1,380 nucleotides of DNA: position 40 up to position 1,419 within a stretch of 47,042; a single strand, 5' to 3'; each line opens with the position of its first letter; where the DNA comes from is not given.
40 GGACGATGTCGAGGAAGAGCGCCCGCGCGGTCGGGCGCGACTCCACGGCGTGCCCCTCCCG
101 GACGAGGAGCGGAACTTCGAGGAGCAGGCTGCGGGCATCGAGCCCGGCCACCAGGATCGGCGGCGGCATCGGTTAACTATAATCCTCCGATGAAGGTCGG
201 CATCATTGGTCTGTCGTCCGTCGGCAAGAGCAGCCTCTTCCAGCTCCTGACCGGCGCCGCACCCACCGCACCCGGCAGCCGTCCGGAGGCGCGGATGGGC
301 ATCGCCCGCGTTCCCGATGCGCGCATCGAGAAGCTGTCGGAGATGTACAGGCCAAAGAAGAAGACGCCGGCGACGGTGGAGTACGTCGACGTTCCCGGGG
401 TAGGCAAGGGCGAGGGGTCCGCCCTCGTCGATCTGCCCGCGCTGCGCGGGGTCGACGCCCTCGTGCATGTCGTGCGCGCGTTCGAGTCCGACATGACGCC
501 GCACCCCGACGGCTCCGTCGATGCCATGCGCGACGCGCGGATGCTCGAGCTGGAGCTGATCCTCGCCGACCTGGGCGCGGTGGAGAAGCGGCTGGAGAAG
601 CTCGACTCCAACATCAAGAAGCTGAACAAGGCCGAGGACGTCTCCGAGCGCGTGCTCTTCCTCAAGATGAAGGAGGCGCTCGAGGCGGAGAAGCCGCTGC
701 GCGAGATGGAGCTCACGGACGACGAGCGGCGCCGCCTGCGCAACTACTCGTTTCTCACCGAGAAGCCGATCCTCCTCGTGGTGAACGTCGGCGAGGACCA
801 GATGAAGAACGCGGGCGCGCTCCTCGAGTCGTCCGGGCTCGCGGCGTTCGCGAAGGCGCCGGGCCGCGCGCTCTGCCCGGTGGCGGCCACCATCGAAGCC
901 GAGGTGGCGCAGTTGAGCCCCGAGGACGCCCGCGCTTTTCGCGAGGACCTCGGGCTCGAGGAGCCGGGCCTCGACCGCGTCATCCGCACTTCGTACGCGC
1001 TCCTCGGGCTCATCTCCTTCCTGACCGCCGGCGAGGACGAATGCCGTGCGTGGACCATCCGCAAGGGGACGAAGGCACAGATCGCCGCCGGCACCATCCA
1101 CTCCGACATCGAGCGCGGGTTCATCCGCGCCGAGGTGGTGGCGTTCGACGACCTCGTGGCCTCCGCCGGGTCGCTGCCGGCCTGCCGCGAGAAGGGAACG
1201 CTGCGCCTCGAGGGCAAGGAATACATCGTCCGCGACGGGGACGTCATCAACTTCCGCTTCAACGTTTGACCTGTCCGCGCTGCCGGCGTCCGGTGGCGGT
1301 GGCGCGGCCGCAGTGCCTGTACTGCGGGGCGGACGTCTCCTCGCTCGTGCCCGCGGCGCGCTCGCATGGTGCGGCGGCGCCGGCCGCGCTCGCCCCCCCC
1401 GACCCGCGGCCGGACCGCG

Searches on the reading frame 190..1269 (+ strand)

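Call 65: search_protein_families(library=pfam, proteins=[window:190-1269:+], max_evalue=0.00001)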
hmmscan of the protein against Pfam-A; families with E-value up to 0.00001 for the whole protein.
window:190-1269:+ (359 aa): 2 families
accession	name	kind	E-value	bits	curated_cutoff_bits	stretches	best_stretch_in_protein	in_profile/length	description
PF06071.19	YchF-GTPase_C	-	1.3e-35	121.8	27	1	274-358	1-84/84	Protein of unknown function (DUF933)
PF01926.29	MMR_HSR1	-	4.9e-08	33.5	21.9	1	2-104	1-91/113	50S ribosome-binding GTPase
